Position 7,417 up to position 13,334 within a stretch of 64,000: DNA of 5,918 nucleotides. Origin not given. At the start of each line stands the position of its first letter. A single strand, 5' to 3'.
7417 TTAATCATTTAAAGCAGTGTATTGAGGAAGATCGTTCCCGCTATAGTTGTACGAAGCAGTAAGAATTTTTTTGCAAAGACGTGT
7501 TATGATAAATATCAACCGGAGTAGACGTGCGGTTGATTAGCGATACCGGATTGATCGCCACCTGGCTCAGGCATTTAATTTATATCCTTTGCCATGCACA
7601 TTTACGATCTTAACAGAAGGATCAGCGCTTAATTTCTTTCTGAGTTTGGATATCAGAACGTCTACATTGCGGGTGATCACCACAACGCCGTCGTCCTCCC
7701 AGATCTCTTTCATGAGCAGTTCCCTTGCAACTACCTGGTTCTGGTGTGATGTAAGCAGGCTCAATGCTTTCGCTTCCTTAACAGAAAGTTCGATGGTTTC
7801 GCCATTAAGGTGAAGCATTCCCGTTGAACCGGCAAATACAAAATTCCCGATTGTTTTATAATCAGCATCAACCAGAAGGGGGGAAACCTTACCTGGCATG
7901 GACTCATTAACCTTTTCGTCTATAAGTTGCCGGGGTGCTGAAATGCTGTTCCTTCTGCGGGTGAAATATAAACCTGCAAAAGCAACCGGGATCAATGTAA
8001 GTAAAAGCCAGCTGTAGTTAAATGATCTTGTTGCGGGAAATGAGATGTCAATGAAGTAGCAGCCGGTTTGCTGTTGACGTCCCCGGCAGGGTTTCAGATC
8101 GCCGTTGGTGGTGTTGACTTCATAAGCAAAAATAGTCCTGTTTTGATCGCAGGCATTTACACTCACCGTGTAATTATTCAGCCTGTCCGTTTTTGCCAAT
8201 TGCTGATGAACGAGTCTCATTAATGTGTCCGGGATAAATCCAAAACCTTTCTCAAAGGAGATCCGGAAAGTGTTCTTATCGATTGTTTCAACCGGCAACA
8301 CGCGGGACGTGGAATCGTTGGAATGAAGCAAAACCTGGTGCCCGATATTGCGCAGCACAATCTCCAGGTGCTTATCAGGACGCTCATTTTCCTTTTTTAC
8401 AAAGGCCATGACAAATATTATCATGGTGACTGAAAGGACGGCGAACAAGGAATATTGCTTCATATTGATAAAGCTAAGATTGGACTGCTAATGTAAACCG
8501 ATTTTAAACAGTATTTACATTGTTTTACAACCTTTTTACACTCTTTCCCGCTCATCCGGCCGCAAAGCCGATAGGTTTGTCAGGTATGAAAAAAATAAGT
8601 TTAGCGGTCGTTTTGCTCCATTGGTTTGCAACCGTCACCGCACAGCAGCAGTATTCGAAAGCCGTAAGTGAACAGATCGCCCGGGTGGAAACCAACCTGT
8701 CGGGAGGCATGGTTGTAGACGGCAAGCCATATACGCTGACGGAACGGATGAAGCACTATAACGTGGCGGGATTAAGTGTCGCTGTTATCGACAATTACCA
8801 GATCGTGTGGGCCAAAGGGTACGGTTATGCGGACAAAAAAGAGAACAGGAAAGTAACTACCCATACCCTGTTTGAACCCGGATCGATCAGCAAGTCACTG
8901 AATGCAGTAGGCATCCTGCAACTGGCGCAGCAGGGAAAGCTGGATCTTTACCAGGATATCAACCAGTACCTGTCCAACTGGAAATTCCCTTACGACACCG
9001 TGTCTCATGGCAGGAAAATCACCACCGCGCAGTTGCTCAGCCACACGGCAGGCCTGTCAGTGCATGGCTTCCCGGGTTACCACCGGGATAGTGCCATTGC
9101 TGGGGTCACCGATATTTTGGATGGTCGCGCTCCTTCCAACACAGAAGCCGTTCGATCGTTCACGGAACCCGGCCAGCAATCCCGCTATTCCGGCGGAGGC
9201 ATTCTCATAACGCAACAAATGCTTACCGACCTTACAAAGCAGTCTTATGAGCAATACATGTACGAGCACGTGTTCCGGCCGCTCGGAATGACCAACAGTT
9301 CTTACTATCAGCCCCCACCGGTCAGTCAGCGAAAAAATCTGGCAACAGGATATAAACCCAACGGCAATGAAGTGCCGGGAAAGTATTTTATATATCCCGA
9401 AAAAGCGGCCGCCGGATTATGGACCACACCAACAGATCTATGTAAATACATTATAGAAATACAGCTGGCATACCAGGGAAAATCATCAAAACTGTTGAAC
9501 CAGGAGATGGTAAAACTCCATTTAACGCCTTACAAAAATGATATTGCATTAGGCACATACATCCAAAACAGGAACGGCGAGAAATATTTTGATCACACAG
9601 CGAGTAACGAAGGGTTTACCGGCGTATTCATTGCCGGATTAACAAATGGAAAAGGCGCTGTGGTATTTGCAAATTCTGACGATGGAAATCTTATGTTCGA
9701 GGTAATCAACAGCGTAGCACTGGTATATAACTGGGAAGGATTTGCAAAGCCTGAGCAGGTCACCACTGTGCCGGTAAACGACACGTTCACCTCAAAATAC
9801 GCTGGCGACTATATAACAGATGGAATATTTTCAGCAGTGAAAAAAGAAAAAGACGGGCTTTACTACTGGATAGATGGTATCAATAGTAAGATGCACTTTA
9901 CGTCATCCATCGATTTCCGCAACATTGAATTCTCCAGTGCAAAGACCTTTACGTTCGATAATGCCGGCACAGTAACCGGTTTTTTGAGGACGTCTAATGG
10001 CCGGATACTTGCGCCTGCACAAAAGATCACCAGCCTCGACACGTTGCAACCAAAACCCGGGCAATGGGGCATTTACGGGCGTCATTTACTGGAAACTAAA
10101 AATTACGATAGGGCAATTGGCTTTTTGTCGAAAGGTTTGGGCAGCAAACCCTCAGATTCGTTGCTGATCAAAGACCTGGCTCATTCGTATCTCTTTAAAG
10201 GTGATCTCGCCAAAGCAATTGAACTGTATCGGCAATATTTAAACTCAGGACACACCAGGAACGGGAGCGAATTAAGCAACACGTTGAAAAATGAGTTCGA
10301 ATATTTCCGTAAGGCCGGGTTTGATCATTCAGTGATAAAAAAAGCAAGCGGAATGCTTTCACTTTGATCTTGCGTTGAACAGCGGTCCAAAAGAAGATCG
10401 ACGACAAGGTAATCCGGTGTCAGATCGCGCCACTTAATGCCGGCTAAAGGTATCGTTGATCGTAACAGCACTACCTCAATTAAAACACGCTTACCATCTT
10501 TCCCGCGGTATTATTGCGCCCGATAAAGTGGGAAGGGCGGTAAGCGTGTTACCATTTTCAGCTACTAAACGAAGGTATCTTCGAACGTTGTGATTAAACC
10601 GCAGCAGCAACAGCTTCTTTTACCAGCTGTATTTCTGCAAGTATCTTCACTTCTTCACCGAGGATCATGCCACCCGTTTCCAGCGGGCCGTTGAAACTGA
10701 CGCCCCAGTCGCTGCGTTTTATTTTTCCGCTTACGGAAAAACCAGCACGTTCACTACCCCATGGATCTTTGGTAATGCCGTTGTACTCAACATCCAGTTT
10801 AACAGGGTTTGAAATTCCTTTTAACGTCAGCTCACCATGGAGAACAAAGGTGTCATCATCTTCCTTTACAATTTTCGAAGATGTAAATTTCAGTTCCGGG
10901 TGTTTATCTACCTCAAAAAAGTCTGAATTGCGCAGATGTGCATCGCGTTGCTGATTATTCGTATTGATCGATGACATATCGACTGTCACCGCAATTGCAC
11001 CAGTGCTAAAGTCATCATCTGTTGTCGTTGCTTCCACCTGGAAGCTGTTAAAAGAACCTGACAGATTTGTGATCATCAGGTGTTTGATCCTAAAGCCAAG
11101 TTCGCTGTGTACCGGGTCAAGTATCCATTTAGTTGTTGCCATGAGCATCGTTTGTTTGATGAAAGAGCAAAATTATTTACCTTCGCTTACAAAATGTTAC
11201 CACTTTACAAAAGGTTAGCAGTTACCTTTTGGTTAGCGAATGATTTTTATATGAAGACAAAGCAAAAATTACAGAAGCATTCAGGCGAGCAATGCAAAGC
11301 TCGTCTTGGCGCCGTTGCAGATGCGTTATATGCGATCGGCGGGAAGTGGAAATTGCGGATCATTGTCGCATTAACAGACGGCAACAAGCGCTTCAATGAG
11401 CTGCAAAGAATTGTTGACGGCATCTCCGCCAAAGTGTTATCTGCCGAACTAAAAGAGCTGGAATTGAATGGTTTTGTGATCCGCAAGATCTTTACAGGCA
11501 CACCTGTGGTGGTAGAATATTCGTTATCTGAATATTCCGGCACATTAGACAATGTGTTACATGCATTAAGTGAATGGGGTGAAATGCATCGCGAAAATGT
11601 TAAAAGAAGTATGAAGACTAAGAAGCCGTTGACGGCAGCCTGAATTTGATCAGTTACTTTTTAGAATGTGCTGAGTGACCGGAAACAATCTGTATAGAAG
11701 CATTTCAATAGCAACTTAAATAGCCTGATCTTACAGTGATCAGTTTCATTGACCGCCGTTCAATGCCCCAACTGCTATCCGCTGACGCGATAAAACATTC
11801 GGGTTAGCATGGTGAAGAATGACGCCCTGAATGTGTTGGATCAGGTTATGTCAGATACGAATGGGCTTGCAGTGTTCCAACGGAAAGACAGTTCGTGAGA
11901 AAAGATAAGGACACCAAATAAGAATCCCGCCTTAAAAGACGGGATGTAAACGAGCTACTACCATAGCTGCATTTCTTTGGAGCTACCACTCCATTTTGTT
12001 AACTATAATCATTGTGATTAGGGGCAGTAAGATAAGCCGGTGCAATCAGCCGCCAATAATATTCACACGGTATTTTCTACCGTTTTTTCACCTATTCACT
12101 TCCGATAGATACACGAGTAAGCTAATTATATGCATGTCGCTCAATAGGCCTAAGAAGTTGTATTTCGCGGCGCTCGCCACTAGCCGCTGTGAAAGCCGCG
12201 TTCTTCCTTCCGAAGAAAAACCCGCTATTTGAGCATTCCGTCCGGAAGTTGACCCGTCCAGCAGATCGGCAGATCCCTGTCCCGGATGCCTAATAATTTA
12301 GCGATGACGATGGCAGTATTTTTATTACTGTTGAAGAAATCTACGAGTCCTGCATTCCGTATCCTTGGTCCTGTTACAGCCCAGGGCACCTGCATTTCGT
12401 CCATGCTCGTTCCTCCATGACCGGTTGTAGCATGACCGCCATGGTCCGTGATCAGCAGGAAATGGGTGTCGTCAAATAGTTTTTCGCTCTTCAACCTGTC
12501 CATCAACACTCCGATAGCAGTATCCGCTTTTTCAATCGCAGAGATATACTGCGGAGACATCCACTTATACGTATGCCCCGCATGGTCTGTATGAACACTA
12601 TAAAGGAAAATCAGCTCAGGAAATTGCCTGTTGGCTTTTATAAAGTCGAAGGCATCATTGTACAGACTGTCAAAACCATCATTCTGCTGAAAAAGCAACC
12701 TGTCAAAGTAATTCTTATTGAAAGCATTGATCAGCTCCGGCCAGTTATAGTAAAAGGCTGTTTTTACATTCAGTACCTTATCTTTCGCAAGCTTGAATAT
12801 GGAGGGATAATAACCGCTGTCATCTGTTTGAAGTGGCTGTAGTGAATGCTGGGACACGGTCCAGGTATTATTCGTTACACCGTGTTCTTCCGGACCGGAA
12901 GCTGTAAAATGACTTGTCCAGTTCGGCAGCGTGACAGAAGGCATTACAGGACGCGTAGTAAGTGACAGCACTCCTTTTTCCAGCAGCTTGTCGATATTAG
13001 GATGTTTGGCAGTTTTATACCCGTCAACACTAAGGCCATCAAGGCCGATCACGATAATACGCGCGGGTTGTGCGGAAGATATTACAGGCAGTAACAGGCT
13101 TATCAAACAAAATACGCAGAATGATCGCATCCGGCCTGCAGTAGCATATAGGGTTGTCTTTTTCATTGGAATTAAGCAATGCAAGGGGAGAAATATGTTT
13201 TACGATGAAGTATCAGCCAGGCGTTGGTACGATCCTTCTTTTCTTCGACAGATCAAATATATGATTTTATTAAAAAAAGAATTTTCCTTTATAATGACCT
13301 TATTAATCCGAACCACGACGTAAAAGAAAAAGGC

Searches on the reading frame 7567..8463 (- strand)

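Call 39: search_protein_families(library=pfam, proteins=[window:7567-8463:-], max_evalue=0.0001)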
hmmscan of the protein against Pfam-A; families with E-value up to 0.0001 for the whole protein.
window:7567-8463:- (298 aa): 1 family
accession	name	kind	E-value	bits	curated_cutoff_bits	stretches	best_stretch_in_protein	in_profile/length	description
PF00486.34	Trans_reg_C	-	3.5e-19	69.1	26.2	1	221-296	1-77/77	Transcriptional regulatory protein, C terminal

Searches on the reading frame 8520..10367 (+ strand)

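Call 39: search_protein_families(library=pfam, proteins=[window:8520-10367:+], max_evalue=0.0001)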
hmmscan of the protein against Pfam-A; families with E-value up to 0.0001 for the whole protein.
window:8520-10367:+ (615 aa): 1 family
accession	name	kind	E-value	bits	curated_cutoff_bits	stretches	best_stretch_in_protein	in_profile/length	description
PF00144.29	Beta-lactamase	-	6.3e-53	180.5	27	1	73-391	5-315/329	Beta-lactamase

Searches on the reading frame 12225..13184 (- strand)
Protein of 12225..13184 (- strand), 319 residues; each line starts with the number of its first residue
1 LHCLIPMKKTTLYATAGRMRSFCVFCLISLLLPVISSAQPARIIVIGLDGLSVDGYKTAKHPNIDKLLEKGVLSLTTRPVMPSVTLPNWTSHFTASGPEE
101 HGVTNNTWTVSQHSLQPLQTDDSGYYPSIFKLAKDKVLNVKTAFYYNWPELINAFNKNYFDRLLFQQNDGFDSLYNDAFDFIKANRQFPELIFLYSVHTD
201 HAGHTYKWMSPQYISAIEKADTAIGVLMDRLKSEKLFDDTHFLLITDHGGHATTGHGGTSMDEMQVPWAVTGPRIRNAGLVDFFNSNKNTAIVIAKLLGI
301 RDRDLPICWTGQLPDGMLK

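Call 39: search_protein_families(library=pfam, proteins=[window:12225-13184:-], max_evalue=0.0001)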
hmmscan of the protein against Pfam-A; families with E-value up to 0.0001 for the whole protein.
window:12225-13184:- (319 aa): 3 families
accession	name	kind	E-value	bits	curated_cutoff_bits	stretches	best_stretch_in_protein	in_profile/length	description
PF01663.27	Phosphodiest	-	4.3e-35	122.3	23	1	44-258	2-229/342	Type I phosphodiesterase / nucleotide pyrophosphatase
PF00884.28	Sulfatase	-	1.8e-09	37.8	25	1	49-267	14-268/301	Sulfatase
PF01676.23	Metalloenzyme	-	4.4e-08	33.4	24.3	1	186-277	144-227/252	Metalloenzyme superfamily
